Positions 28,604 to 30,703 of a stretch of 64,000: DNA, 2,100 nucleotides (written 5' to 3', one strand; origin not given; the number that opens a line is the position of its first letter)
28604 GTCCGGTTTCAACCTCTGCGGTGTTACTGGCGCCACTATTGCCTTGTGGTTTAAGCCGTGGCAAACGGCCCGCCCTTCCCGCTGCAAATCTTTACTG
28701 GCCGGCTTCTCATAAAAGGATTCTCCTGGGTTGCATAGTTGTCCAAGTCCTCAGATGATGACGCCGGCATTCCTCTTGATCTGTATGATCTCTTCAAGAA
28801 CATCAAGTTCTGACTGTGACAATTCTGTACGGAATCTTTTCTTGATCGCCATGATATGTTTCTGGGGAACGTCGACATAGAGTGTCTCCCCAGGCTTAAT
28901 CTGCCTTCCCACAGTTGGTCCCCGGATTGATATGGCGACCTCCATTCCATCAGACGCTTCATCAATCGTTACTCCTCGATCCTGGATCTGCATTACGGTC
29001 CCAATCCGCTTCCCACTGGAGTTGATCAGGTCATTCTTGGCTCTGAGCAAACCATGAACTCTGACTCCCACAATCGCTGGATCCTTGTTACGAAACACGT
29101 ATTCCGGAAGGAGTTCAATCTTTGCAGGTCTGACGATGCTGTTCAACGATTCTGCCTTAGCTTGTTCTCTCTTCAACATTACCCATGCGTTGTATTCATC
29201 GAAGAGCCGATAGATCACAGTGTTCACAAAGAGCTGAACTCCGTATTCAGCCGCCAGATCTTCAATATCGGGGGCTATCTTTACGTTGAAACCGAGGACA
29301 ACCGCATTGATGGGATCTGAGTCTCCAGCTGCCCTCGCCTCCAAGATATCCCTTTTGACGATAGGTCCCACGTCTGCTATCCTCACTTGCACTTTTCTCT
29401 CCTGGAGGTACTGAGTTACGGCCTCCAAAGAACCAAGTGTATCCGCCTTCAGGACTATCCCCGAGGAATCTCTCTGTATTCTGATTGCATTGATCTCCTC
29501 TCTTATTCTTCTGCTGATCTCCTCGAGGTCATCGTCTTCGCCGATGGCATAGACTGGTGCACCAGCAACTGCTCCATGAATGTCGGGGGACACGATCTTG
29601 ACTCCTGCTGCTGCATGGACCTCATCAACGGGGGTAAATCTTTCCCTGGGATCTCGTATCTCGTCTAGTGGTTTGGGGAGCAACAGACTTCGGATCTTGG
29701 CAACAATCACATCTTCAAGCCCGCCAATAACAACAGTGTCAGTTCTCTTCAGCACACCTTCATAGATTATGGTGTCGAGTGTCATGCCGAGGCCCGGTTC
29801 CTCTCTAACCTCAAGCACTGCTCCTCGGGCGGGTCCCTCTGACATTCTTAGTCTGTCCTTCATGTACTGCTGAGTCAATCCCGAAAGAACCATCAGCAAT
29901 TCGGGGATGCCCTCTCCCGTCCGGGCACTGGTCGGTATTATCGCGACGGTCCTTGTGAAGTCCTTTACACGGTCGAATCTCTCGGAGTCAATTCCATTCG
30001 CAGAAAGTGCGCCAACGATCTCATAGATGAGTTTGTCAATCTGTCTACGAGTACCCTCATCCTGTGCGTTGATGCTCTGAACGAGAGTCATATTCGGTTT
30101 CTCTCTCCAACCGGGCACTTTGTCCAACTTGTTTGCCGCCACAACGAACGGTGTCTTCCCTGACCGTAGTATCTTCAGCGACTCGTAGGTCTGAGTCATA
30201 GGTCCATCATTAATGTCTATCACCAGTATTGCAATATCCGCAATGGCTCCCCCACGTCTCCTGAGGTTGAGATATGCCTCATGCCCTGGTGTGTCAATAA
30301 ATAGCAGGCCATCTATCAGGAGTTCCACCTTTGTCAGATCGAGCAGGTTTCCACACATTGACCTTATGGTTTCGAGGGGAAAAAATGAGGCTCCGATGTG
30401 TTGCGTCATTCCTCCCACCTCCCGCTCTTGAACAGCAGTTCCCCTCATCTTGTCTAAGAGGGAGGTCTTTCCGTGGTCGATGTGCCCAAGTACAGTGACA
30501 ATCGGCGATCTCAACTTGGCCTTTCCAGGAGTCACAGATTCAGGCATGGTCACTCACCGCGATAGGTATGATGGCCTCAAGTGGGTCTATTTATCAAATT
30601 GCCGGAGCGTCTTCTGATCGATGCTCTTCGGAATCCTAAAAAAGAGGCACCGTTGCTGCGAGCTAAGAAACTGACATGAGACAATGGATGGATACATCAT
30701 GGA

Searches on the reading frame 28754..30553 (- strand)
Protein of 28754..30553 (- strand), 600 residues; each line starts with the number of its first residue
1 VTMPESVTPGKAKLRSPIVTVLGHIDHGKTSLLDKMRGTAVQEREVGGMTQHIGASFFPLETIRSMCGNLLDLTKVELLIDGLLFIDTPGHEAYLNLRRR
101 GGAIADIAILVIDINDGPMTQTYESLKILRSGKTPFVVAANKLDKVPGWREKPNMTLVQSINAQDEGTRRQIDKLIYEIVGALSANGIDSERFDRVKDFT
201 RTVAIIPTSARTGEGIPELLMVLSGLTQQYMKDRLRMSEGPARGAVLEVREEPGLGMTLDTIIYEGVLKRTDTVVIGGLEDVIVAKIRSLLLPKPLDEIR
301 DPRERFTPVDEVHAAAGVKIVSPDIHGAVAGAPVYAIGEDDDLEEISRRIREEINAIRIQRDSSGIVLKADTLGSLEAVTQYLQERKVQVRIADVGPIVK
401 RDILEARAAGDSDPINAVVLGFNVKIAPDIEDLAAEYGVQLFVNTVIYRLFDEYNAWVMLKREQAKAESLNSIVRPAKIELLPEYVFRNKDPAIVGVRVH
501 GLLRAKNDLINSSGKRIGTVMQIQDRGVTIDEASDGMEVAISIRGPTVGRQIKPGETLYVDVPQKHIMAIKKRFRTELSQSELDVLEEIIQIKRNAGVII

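Call 8: search_protein_families(library=pfam, proteins=[window:28754-30553:-], max_evalue=0.01)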
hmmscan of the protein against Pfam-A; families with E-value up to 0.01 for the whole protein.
window:28754-30553:- (600 aa): 5 families
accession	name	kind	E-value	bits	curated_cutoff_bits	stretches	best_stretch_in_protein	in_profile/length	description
PF00009.33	GTP_EFTU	-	1.5e-30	106.6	26.5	1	17-225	4-184/188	Elongation factor Tu GTP binding domain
PF14578.12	GTP_EFTU_D4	-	1.5e-28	99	23.8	1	475-559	1-86/86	Elongation factor Tu domain 4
PF11987.13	IF-2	-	3e-21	76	27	1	352-454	14-116/117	Translation-initiation factor 2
PF01926.29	MMR_HSR1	-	7.2e-06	26.5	21.9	1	19-142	2-113/113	50S ribosome-binding GTPase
PF03144.31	GTP_EFTU_D2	-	2e-05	25.3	30.3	1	259-346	4-66/73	Elongation factor Tu domain 2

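Call 9: find_related_loci(query=window:28754-30553:-, collection=genome_contigs, flank=4000)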
Query window:28754-30553:- (600 aa) in genome_contigs; peptide patterns used: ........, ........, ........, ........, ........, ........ (x = any residue, [..] = any of these).
221 stretches matched a pattern; 77 encode a relative of the query (tblastn E <= 1e-3); 77 distinct loci.
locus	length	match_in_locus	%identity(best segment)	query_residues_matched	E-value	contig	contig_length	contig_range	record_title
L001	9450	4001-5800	75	1-600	0e+0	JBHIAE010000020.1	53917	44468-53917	MAG: Candidatus Thorarchaeota archaeon isolate K_3_bin.28 NODE_87_length_53917_cov_24.696261, whole genome shotgun seque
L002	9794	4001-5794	75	3-600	0e+0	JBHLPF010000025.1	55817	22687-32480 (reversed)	MAG: Promethearchaeota archaeon isolate DZ3S.43 DZ3S.43@1163, whole genome shotgun sequence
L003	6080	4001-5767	76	12-600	0e+0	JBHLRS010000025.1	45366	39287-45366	MAG: Candidatus Thorarchaeota archaeon isolate TM1S.264 TM1S.264@956, whole genome shotgun sequence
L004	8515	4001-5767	76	12-600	0e+0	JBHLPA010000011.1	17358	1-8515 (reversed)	MAG: Promethearchaeota archaeon isolate DZ3S.355 DZ3S.355@9684, whole genome shotgun sequence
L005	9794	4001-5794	75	3-600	0e+0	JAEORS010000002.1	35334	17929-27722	MAG: Candidatus Thorarchaeota archaeon isolate Yap125.bin7.129 contig_715, whole genome shotgun sequence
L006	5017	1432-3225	75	3-600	0e+0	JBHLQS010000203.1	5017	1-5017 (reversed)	MAG: Candidatus Thorarchaeota archaeon isolate QM1B.10 QM1B.10@86689, whole genome shotgun sequence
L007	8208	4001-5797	74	2-600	0e+0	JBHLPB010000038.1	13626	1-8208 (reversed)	MAG: Promethearchaeota archaeon isolate DZ3S.363 DZ3S.363@14665, whole genome shotgun sequence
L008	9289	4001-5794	74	3-600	0e+0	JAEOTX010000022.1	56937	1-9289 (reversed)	MAG: Candidatus Thorarchaeota archaeon isolate YT5_051 k127_2571043, whole genome shotgun sequence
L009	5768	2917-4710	74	3-600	0e+0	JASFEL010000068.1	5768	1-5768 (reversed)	MAG: Candidatus Thorarchaeota archaeon isolate D0606M12metaG_Bin_332 D0606M12metaG_FD_scaffold_4705_c1, whole genome sho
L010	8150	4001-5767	75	12-600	0e+0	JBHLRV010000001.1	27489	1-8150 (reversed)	MAG: Candidatus Thorarchaeota archaeon isolate TM2M.101 TM2M.101@2790, whole genome shotgun sequence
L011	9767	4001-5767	76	12-600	0e+0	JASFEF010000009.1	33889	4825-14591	MAG: Candidatus Thorarchaeota archaeon isolate D0606M12metaG_Bin_135 D0606M12metaG_FD_scaffold_186_c1, whole genome shot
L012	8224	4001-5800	74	1-600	0e+0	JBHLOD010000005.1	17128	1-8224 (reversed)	MAG: Promethearchaeota archaeon isolate DZ3M.167 DZ3M.167@10518, whole genome shotgun sequence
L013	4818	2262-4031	75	11-600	0e+0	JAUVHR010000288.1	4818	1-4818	MAG: Candidatus Thorarchaeota archaeon isolate CSMAG_407 CSMAG_407_k141_107405_length_4818_cov_3.0000, whole genome shot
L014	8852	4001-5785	74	6-600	0e+0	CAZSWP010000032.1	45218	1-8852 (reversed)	MAG TPA_asm: uncultured archaeon isolate SRP141376_co1_380 genome assembly, contig: NODE_1990_length_45218_cov_7.808826,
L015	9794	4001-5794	72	3-600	0e+0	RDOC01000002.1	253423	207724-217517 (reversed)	MAG: Candidatus Thorarchaeota archaeon isolate SZ_4_bin3.344 NODE_2_length_253423_cov_16.366230, whole genome shotgun se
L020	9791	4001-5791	72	1-600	0e+0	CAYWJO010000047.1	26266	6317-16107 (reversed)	MAG TPA_asm: uncultured archaeon isolate SRP214966_co7_247 genome assembly, contig: NODE_1177_length_26266_cov_8.733089,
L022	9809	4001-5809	72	4-600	0e+0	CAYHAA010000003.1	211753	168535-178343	MAG TPA_asm: uncultured archaeon isolate ERP119294_co1_301 genome assembly, contig: NODE_67_length_211753_cov_90.157356,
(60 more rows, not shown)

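Call 39: search_protein_families(library=pfam, proteins=[L020:6285-7304:-, L020:7451-7819:-, L020:7964-8383:-, L020:9073-9348:-, L022:6512-6823:-, L022:7303-7869:-, L022:7845-8669:-, L022:8665-9594:-, L022:6033-6248:+], max_evalue=0.01)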
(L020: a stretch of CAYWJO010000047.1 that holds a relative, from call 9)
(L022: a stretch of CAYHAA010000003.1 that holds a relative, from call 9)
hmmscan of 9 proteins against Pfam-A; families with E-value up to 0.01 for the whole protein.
L020:6285-7304:- (340 aa): 0 families

L020:7451-7819:- (123 aa): 1 family
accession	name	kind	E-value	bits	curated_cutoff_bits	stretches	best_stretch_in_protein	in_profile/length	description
PF14870.12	PSII_BNR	-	5.9e-09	36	27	1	7-73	26-93/303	Photosynthesis system II assembly factor YCF48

L020:7964-8383:- (140 aa): 0 families

L020:9073-9348:- (92 aa): 0 families

L022:6512-6823:- (104 aa): 0 families

L022:7303-7869:- (189 aa): 0 families

L022:7845-8669:- (275 aa): 1 family
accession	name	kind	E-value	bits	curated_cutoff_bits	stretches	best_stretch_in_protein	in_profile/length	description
PF12679.13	ABC2_membrane_2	-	0.0084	15.8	27.2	0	12-274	3-282/283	ABC-2 family transporter protein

L022:8665-9594:- (310 aa): 6 families
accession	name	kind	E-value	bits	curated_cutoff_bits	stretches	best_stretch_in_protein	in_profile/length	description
PF00005.33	ABC_tran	-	3.8e-28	99.2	25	1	31-165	5-137/137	ABC transporter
PF13304.12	AAA_21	-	1.2e-12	48.9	27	2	38-68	1-26/304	AAA domain, putative AbiEii toxin, Type IV TA system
PF13401.12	AAA_22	-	0.00069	20.4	27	1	41-157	10-126/130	AAA domain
PF13476.12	AAA_23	-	0.001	20.2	27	1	27-56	13-39/201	AAA domain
PF02463.25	SMC_N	-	0.0014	18.6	40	0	28-55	16-43/220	RecF/RecN/SMC N terminal domain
PF13558.12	SbcC_Walker_B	-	0.0026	18.4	27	0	138-179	47-88/90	SbcC/RAD50-like, Walker B motif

L022:6033-6248:+ (72 aa): 0 families

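Call 41: search_protein_families(library=phrogs, proteins=[L020:6285-7304:-, L020:7451-7819:-, L020:7964-8383:-], max_evalue=0.1)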
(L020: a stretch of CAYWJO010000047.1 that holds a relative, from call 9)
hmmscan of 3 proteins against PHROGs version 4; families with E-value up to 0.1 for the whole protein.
L020:6285-7304:- (340 aa): 0 families

L020:7451-7819:- (123 aa): 2 families
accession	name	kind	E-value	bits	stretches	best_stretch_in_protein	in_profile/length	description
phrog_3974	-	unknown function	0.01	17.1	1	65-110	21-66/82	-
phrog_32306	-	tail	0.056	13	1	54-111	437-493/693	tail protein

L020:7964-8383:- (140 aa): 0 families

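Call 42: search_solved_structures(query=L020:6285-7304:-, max_evalue=1)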
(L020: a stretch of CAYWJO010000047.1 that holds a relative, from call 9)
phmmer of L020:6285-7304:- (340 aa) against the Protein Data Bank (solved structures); distinct sequences matched with E-value up to 1: 0.
